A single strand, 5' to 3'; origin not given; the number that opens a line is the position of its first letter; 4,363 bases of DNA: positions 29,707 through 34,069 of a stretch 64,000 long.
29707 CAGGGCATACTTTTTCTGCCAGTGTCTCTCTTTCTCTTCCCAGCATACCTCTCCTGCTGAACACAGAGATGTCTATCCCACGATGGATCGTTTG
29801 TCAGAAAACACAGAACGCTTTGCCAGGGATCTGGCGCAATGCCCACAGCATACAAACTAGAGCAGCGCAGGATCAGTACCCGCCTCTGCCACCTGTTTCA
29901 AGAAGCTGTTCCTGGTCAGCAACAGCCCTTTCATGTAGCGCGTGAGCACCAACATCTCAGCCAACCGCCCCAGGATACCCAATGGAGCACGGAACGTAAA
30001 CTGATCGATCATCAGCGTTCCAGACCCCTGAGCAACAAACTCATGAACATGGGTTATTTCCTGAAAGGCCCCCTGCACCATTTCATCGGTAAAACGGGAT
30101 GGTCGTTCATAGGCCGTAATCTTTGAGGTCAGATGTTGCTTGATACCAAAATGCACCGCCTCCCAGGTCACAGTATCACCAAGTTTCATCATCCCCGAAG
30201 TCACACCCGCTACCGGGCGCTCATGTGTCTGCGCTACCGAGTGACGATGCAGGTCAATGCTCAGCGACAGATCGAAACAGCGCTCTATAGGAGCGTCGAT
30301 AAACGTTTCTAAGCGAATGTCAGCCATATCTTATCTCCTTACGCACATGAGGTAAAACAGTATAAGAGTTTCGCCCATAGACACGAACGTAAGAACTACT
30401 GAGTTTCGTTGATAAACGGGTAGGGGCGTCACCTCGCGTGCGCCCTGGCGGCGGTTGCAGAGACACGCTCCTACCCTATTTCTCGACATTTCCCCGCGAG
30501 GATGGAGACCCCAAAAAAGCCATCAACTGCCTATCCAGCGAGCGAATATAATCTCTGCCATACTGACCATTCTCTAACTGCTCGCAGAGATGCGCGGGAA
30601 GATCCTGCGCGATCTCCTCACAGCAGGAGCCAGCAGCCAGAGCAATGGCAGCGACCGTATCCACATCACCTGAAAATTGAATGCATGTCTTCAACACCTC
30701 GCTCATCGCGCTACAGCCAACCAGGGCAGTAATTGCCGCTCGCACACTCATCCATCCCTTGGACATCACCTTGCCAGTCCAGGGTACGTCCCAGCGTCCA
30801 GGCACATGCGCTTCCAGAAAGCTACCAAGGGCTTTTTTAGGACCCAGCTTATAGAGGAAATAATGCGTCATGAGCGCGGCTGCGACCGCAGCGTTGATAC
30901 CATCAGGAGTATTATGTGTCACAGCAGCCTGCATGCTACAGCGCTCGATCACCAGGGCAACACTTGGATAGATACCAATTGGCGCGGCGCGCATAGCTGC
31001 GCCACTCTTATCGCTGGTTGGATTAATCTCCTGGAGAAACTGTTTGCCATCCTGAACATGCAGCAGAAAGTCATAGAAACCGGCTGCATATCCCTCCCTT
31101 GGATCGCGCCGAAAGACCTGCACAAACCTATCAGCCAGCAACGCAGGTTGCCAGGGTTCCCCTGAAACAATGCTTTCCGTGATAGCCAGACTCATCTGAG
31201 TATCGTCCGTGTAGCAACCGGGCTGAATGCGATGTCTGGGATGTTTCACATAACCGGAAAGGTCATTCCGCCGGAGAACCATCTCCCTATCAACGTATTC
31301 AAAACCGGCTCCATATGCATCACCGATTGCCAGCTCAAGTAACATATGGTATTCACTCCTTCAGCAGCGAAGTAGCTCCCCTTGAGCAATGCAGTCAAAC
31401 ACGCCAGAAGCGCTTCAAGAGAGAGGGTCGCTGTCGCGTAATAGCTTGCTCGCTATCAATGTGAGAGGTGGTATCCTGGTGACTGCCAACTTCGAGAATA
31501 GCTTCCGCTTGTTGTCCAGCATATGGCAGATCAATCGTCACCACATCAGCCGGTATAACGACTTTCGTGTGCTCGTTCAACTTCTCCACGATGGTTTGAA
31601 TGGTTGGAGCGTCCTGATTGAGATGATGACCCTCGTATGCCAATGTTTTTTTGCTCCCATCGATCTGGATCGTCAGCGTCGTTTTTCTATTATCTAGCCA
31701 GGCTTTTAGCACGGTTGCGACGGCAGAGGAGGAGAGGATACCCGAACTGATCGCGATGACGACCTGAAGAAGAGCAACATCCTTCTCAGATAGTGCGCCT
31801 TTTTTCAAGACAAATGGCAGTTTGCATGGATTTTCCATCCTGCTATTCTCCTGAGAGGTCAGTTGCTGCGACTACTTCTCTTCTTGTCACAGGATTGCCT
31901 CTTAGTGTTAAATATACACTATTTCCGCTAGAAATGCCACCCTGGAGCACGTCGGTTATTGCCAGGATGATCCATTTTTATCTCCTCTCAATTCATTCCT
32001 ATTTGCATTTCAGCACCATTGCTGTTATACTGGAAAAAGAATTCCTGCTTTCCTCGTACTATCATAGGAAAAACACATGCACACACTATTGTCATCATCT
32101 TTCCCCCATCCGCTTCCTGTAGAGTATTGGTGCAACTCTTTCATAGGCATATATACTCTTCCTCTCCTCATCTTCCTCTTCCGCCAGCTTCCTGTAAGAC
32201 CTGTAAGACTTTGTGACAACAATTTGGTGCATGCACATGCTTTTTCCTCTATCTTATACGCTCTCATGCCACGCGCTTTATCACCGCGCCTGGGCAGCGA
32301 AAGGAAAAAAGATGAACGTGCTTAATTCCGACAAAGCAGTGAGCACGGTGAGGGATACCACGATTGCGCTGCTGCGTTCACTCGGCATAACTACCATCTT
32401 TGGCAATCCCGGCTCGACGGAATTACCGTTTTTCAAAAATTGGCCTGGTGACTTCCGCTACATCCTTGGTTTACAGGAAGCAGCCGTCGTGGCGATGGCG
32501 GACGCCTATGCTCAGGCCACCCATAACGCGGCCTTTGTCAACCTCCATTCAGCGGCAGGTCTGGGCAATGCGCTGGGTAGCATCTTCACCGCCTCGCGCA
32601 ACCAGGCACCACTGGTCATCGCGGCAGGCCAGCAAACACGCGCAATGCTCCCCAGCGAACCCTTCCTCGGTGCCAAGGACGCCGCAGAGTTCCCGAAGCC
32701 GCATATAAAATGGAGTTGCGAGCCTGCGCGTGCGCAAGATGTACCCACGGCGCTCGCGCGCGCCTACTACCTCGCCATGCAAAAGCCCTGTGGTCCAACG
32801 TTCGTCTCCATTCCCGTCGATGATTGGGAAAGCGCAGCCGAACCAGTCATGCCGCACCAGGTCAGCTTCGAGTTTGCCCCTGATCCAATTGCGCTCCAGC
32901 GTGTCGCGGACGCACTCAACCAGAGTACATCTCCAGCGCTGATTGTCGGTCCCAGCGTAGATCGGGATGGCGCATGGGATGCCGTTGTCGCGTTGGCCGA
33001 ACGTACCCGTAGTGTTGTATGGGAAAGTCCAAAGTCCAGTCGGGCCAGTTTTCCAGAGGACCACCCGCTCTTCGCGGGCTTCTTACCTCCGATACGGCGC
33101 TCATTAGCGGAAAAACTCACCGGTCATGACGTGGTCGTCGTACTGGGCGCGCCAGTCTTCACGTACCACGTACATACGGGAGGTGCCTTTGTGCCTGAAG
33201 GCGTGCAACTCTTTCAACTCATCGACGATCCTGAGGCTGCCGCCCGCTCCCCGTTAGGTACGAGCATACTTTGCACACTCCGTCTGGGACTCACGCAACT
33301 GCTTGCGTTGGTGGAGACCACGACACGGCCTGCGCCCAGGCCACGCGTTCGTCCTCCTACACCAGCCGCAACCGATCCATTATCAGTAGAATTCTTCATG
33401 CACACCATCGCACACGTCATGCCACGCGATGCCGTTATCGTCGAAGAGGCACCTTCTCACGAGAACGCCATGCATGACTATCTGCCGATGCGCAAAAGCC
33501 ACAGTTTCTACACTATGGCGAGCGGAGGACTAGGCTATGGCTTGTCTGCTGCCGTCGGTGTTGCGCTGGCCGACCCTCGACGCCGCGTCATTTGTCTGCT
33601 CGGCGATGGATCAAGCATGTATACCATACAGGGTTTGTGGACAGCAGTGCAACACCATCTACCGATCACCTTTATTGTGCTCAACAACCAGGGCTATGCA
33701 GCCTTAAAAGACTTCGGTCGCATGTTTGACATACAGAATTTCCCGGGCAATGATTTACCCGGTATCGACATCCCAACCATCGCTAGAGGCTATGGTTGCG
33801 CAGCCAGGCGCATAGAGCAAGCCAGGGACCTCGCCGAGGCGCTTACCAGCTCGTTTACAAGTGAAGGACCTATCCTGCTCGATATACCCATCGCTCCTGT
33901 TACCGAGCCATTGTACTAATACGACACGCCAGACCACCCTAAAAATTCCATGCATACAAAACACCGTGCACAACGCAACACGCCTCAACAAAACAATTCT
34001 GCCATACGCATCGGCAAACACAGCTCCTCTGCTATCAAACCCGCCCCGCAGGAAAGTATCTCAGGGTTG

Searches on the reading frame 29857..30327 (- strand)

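Call 12: search_protein_families(library=pfam, proteins=[window:29857-30327:-], max_evalue=0.001)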
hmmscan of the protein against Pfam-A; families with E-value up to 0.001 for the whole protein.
window:29857-30327:- (156 aa): 1 family
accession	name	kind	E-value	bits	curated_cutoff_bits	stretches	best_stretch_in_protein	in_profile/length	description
PF10604.15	Polyketide_cyc2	-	2.3e-05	25.1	27.4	1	1-148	1-142/142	Polyketide cyclase / dehydrase and lipid transport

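Call 66: search_protein_families(library=padloc, proteins=[window:29857-30327:-], max_evalue=0.001)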
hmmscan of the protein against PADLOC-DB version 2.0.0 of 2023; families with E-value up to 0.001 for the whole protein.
window:29857-30327:- (156 aa): 0 families

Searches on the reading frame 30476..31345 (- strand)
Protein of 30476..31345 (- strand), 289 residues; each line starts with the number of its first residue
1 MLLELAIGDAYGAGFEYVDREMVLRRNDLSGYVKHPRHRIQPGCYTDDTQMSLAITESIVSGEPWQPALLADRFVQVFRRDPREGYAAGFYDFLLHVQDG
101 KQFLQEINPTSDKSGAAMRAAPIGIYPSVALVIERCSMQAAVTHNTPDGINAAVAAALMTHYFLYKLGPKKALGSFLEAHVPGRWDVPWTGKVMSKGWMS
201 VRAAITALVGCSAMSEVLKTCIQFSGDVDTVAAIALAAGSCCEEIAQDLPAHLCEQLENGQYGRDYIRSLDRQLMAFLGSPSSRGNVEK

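Call 12: search_protein_families(library=pfam, proteins=[window:30476-31345:-], max_evalue=0.001)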
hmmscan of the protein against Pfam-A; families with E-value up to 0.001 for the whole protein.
window:30476-31345:- (289 aa): 1 family
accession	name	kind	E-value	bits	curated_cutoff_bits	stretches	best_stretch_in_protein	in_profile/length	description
PF03747.19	ADP_ribosyl_GH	-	3.5e-33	116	26.2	1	3-176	4-187/287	ADP-ribosylglycohydrolase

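Call 66: search_protein_families(library=padloc, proteins=[window:30476-31345:-], max_evalue=0.001)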
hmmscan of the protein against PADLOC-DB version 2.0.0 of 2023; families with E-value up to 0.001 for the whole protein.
window:30476-31345:- (289 aa): 0 families

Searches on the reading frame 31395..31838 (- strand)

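Call 12: search_protein_families(library=pfam, proteins=[window:31395-31838:-], max_evalue=0.001)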
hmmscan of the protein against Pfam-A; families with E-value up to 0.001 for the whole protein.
window:31395-31838:- (147 aa): 1 family
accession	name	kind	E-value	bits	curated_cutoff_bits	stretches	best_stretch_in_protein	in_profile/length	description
PF19953.4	EACC1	-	4.1e-05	24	23.6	1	26-87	46-106/107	Effector Associated Constant Component 1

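Call 66: search_protein_families(library=padloc, proteins=[window:31395-31838:-], max_evalue=0.001)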
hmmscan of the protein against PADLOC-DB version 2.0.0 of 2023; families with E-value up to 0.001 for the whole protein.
window:31395-31838:- (147 aa): 0 families

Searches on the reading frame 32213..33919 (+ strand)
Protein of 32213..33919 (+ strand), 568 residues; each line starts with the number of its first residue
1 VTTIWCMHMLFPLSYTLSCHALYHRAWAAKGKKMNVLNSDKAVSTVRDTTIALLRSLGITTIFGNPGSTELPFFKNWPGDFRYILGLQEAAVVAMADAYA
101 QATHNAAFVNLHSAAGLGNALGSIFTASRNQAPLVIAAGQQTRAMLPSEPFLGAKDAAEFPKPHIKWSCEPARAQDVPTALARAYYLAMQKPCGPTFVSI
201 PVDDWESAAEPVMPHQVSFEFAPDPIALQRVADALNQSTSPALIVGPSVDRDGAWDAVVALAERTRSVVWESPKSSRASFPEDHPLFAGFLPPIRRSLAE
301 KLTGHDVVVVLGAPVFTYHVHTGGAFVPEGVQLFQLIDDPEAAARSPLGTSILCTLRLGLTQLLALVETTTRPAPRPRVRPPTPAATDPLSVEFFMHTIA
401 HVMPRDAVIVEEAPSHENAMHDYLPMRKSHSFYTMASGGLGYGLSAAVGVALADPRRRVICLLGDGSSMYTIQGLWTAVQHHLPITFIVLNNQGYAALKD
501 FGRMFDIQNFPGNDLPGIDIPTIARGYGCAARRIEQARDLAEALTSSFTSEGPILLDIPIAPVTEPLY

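Call 12: search_protein_families(library=pfam, proteins=[window:32213-33919:+], max_evalue=0.001)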
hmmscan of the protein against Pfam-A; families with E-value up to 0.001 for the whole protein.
window:32213-33919:+ (568 aa): 3 families
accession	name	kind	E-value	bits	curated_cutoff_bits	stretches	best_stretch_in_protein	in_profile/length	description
PF02775.26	TPP_enzyme_C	-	5.5e-33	114.3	21.9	1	416-558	5-151/151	Thiamine pyrophosphate enzyme, C-terminal TPP binding domain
PF02776.23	TPP_enzyme_N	-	6e-23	81.3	26.8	1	45-147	2-106/119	Thiamine pyrophosphate enzyme, N-terminal TPP binding domain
PF00205.28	TPP_enzyme_M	-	2.2e-17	63.5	30.4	1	228-362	1-136/137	Thiamine pyrophosphate enzyme, central domain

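Call 21: find_related_loci(query=window:32213-33919:+, collection=genome_contigs, flank=10000)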
Query window:32213-33919:+ (568 aa) in genome_contigs; peptide patterns used: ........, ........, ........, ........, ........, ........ (x = any residue, [..] = any of these).
68 stretches matched a pattern, but none encodes a relative of the query by tblastn (E <= 1e-3).
